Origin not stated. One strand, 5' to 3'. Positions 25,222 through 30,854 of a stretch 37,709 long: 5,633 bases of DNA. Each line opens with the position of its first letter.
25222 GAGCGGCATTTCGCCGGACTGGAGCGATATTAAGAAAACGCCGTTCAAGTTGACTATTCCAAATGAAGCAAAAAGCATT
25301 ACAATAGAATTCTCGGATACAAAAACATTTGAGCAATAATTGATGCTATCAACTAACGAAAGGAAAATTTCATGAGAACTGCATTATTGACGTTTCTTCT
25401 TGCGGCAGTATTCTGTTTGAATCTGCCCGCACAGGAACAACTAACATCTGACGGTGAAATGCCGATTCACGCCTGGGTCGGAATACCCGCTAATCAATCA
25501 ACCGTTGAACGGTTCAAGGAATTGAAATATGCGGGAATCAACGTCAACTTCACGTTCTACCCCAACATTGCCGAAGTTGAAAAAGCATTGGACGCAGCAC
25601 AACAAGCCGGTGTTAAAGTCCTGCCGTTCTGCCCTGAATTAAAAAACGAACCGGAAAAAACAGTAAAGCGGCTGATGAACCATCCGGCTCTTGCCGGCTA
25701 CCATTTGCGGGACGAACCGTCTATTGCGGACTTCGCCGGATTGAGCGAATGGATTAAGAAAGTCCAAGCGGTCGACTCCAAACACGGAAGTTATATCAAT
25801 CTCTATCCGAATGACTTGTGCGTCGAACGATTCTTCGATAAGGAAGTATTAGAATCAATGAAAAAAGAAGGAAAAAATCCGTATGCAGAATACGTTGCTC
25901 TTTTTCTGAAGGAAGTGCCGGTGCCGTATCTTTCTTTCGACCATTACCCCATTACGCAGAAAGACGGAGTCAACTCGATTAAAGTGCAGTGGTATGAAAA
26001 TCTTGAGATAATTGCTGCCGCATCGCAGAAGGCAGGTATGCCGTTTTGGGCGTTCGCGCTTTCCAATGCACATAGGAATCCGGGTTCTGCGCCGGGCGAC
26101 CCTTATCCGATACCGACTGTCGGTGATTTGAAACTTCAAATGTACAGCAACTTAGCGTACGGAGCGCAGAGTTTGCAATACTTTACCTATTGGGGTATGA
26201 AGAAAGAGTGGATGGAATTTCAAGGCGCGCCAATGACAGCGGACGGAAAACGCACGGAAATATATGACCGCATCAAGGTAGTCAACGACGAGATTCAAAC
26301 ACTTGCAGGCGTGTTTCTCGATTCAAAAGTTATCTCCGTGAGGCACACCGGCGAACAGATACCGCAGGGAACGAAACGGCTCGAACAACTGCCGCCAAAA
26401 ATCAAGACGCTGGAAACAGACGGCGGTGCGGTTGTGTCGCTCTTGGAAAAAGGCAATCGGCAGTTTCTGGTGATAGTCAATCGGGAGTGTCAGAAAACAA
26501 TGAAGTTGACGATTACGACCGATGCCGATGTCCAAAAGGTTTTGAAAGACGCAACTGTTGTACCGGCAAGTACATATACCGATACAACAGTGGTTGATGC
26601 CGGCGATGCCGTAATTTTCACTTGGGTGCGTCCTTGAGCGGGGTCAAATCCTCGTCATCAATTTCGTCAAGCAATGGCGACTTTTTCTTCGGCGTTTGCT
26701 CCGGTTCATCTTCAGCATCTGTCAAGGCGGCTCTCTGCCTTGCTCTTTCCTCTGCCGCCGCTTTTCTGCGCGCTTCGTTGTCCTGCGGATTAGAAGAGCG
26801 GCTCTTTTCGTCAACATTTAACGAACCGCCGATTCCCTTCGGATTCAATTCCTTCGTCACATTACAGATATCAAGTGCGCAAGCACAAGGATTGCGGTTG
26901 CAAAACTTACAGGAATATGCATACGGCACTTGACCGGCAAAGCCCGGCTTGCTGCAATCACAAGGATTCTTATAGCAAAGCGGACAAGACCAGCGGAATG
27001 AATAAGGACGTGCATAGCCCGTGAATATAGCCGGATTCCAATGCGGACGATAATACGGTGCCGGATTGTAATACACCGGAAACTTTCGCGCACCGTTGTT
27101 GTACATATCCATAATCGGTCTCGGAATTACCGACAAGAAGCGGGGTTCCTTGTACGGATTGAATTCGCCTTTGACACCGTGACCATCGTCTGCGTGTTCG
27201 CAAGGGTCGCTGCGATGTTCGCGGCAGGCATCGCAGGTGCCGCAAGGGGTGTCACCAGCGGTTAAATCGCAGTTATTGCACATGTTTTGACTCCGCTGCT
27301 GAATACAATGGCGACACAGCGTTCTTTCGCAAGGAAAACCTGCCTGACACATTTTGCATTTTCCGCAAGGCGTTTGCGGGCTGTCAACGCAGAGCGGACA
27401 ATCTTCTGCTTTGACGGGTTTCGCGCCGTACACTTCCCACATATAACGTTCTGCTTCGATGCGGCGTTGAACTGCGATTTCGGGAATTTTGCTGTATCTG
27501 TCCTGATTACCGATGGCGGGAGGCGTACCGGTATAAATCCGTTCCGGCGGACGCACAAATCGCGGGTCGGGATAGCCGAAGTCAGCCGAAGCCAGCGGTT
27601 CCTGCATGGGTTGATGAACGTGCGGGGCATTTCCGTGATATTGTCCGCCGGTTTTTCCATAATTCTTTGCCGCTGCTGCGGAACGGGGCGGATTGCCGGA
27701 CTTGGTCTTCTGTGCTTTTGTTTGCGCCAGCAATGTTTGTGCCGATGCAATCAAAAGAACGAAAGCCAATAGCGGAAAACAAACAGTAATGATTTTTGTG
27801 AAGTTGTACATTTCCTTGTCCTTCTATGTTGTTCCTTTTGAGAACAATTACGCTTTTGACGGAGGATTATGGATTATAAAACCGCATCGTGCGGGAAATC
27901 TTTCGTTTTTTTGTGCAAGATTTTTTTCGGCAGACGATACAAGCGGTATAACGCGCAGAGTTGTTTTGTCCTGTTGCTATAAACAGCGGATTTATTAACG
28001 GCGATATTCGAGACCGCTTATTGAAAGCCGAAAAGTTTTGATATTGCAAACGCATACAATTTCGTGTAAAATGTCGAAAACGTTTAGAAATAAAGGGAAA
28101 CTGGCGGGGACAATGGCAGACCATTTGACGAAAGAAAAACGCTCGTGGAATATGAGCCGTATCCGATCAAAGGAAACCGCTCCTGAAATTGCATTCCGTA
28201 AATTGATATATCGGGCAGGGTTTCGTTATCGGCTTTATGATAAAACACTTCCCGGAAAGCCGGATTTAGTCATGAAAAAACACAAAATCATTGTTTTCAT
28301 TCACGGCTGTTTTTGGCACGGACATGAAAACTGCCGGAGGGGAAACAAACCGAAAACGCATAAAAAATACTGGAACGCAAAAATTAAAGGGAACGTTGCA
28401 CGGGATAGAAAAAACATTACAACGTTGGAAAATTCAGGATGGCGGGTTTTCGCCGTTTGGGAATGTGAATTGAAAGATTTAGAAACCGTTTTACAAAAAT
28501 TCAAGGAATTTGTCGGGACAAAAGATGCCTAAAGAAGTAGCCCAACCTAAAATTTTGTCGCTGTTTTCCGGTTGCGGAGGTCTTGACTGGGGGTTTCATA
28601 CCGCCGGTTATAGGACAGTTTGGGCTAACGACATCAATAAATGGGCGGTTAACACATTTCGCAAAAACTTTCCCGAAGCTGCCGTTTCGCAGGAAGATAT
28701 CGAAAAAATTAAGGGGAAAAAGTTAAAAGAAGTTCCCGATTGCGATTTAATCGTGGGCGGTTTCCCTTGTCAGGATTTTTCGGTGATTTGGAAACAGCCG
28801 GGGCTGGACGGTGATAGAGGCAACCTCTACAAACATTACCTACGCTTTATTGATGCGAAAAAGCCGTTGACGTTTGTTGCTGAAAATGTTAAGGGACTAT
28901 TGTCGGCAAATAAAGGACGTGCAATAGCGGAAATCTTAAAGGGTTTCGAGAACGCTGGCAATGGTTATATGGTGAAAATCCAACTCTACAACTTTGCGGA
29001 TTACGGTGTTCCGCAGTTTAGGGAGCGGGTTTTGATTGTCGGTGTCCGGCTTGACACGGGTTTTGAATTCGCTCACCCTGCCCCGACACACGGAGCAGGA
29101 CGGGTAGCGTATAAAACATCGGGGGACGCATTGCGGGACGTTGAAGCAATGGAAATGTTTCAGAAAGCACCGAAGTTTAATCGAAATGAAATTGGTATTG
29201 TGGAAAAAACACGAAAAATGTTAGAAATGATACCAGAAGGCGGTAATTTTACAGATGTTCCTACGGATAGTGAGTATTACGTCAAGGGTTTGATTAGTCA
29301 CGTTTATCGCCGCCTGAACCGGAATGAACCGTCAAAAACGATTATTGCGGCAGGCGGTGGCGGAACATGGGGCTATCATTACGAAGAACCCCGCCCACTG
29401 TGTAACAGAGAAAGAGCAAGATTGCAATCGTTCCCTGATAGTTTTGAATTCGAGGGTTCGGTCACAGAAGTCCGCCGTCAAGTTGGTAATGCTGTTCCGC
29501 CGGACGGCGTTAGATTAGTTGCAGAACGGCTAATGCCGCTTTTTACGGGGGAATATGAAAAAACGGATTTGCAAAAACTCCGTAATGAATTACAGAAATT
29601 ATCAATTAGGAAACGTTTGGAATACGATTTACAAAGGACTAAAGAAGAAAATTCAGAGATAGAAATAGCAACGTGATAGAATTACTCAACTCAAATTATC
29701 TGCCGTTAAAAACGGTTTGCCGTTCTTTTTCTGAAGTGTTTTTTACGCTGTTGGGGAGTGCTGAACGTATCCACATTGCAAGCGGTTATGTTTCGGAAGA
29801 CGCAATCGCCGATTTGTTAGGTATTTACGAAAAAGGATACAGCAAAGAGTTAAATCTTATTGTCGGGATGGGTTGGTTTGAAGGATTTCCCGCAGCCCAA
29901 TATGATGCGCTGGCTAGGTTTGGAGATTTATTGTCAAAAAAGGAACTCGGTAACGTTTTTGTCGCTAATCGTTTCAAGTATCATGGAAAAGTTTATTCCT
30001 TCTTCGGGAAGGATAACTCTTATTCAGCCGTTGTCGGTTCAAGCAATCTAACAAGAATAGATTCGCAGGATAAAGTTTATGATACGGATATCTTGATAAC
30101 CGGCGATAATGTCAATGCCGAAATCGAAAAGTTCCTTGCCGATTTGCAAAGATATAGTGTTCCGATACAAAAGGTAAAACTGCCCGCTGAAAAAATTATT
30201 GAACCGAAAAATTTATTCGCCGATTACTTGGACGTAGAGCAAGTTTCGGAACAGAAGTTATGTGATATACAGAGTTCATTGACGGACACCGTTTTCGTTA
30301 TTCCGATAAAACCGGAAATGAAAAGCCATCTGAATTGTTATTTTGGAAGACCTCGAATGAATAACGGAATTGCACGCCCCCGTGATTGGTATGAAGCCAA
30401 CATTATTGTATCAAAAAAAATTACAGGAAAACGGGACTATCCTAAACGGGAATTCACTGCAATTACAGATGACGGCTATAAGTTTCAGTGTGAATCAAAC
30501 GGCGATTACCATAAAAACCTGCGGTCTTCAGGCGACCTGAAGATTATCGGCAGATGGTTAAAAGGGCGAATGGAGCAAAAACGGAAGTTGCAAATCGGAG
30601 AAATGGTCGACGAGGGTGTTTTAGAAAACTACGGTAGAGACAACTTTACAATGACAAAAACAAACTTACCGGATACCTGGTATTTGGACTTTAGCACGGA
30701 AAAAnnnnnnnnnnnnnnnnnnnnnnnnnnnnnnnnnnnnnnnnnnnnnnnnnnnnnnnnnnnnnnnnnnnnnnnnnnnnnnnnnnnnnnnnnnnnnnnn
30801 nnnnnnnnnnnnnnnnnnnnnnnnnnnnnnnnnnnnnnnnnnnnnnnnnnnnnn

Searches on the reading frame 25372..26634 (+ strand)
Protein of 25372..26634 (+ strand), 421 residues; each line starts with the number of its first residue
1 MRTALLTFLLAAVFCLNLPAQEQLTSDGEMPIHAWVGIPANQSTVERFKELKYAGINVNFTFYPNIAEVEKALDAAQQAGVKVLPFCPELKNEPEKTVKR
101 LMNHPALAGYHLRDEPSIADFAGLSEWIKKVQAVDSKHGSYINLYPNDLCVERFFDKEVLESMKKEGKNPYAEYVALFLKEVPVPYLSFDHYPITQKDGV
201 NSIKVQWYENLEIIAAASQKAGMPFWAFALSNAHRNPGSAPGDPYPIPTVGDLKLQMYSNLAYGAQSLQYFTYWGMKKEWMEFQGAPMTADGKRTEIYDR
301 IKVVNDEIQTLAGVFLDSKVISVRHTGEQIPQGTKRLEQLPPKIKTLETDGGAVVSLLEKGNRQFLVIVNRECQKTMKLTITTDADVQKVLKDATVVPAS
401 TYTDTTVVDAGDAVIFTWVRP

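Call 7: search_protein_families(library=pfam, proteins=[window:25372-26634:+], max_evalue=0.001)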
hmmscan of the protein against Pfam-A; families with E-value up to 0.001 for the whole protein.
window:25372-26634:+ (421 aa): 1 family
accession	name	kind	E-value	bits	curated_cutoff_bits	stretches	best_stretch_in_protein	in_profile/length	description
PF02449.21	Glyco_hydro_42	-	4.7e-05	23.3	21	0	186-310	256-375/376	Beta-galactosidase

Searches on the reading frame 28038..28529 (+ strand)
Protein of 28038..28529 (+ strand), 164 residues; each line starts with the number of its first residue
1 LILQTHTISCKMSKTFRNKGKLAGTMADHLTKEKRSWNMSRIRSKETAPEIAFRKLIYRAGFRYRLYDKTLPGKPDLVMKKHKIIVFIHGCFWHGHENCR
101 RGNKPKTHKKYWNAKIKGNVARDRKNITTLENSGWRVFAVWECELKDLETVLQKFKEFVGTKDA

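Call 7: search_protein_families(library=pfam, proteins=[window:28038-28529:+], max_evalue=0.001)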
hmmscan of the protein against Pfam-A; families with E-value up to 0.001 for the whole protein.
window:28038-28529:+ (164 aa): 1 family
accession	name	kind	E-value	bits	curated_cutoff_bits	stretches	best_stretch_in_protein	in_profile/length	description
PF03852.21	Vsr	-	5.4e-32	109.9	27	1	27-97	1-71/74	DNA mismatch endonuclease Vsr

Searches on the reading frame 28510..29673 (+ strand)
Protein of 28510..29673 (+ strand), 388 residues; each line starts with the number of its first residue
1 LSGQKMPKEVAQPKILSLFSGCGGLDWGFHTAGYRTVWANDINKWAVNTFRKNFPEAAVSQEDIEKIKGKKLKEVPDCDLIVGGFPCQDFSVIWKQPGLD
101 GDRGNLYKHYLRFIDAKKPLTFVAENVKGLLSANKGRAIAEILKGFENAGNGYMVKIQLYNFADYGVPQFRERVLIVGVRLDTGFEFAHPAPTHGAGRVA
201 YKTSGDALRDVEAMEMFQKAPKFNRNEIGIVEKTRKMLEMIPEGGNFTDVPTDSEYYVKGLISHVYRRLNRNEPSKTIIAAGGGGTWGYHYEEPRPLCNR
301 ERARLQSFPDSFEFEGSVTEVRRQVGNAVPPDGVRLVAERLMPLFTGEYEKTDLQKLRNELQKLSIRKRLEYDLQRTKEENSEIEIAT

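Call 7: search_protein_families(library=pfam, proteins=[window:28510-29673:+], max_evalue=0.001)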
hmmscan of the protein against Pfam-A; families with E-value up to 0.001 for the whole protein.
window:28510-29673:+ (388 aa): 1 family
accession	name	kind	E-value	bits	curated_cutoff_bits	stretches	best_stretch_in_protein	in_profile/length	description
PF00145.23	DNA_methylase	-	2.8e-77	260.7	22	1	14-341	2-322/324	C-5 cytosine-specific DNA methylase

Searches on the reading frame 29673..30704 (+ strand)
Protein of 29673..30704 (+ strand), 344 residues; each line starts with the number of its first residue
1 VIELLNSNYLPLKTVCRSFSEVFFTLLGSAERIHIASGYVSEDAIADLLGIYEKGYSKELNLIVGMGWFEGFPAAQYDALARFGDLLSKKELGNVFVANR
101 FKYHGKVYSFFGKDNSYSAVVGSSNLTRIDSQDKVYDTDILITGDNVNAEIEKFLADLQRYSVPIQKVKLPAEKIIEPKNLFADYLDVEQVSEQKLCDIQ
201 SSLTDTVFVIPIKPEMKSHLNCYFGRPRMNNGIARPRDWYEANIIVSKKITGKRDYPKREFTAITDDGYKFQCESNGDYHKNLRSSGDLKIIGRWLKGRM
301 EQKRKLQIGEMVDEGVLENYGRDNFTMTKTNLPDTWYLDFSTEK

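Call 7: search_protein_families(library=pfam, proteins=[window:29673-30704:+], max_evalue=0.001)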
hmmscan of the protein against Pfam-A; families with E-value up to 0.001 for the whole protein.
window:29673-30704:+ (344 aa): 3 families
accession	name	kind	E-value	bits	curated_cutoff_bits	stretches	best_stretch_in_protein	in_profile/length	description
PF20731.2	RE_NgoFVII_C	-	4.2e-29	101.6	23.8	1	201-330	4-130/131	NgoFVII C-terminal B3-like DNA-binding domain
PF09565.16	RE_NgoFVII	-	3.9e-26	91.7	23.8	1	25-166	11-156/162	NgoFVII restriction endonuclease N-terminal PLD domain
PF13091.12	PLDc_2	-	0.00069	19.9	27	0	29-154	8-127/132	PLD-like domain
